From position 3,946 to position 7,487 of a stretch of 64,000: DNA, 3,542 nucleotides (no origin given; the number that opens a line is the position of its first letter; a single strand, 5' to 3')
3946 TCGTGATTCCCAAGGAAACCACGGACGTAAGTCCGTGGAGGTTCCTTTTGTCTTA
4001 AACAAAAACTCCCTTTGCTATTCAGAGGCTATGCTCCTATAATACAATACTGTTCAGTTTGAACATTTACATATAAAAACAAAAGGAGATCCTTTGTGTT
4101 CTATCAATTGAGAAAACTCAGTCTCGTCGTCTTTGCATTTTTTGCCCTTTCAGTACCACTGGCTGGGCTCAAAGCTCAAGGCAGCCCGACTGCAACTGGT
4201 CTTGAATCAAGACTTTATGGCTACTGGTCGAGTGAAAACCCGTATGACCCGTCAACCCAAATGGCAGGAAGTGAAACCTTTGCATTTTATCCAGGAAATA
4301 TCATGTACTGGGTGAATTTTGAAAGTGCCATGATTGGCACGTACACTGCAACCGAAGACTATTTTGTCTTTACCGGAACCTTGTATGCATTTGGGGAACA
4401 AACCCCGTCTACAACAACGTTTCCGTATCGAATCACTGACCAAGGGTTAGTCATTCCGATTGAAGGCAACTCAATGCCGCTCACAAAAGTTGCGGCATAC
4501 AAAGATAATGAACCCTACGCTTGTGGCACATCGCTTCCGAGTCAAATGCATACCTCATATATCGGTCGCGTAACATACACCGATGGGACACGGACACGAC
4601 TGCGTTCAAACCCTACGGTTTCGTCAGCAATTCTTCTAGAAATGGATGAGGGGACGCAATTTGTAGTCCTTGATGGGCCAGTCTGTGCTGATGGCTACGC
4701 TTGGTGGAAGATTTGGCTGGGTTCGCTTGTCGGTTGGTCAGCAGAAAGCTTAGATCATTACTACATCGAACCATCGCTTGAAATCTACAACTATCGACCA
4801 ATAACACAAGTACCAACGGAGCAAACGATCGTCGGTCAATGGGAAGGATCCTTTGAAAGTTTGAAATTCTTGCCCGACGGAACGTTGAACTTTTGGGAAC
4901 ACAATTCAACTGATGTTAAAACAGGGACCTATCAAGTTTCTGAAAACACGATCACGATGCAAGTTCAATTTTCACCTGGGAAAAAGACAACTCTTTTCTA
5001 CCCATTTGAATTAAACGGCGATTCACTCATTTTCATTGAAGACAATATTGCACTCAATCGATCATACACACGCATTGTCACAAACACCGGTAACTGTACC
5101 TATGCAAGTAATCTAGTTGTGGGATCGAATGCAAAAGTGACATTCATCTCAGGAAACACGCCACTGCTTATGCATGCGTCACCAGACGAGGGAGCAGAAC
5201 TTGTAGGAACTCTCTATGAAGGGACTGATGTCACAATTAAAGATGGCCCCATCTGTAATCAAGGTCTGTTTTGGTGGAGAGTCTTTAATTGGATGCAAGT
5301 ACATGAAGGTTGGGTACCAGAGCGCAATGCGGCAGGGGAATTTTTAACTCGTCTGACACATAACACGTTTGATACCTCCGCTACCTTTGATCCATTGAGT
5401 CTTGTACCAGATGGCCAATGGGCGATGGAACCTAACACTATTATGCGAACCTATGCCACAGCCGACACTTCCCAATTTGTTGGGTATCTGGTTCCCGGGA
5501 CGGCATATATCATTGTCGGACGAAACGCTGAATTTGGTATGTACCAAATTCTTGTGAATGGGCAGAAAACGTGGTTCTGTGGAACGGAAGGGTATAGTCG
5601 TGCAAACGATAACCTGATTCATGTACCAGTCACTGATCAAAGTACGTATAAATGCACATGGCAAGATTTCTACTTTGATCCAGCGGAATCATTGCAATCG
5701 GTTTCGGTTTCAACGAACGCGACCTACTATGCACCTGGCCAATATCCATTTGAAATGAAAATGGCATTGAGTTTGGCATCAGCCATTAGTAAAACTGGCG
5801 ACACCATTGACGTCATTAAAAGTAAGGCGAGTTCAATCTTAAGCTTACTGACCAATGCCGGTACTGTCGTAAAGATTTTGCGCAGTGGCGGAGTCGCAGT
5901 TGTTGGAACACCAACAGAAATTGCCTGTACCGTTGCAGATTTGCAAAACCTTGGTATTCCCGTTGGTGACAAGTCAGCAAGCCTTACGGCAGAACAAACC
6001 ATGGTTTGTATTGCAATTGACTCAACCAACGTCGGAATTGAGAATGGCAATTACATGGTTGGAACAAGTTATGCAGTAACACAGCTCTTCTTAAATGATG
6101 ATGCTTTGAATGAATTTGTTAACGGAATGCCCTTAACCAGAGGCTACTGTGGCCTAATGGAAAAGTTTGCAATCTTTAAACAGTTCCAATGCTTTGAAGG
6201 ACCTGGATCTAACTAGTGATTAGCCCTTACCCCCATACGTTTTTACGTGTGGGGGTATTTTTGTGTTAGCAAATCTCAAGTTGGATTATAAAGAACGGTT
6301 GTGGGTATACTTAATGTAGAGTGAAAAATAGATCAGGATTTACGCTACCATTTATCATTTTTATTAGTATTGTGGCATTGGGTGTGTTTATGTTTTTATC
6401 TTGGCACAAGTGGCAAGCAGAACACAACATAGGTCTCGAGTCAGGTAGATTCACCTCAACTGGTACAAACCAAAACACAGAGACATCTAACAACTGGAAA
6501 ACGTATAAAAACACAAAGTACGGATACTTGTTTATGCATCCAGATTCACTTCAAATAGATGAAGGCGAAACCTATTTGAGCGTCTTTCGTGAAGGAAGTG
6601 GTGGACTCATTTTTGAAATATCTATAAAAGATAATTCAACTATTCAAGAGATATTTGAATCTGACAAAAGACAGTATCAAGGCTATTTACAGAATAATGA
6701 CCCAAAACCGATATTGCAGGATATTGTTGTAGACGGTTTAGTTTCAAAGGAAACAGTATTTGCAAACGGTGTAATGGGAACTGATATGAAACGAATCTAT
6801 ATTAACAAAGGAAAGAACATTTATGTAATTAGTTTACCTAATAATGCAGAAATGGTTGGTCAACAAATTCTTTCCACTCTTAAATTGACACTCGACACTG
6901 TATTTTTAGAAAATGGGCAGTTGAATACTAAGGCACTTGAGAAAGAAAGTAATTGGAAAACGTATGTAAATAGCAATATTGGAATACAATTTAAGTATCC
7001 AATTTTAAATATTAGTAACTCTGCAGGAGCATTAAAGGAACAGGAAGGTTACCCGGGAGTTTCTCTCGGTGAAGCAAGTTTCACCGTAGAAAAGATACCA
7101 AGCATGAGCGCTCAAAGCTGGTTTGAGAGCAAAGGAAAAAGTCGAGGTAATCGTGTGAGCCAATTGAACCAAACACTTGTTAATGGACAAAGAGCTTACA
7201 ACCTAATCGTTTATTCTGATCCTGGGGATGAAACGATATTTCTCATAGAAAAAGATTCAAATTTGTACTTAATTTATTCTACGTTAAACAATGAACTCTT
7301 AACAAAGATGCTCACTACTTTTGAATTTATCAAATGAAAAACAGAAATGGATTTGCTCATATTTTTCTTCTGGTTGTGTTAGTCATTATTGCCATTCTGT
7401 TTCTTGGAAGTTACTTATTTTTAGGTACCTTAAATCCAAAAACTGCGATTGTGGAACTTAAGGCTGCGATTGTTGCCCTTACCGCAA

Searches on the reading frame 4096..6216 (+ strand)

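Call 7: search_protein_families(library=ncbifam, proteins=[window:4096-6216:+])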
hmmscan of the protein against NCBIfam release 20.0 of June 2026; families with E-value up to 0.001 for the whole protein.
window:4096-6216:+ (706 aa): 0 families

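Call 68: search_protein_families(library=pfam, proteins=[window:4096-6216:+], max_evalue=0.001)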
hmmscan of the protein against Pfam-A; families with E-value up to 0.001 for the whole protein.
window:4096-6216:+ (706 aa): 2 families
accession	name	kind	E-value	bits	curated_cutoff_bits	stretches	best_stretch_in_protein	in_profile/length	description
PF08239.17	SH3_3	-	9.6e-11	42.1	27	0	359-409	5-50/54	Bacterial SH3 domain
PF18692.7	DUF5640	-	8.1e-06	26.1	28.5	1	244-317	2-74/85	Family of unknown function (DUF5640)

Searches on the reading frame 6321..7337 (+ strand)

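Call 7: search_protein_families(library=ncbifam, proteins=[window:6321-7337:+])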
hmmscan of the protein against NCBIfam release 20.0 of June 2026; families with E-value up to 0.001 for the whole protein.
window:6321-7337:+ (338 aa): 0 families

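Call 68: search_protein_families(library=pfam, proteins=[window:6321-7337:+], max_evalue=0.001)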
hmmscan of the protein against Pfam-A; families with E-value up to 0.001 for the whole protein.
window:6321-7337:+ (338 aa): 1 family
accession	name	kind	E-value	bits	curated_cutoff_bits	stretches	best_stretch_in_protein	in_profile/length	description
PF18933.6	PsbP_2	-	1.4e-06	28.8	27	1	12-174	2-164/184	PsbP-like protein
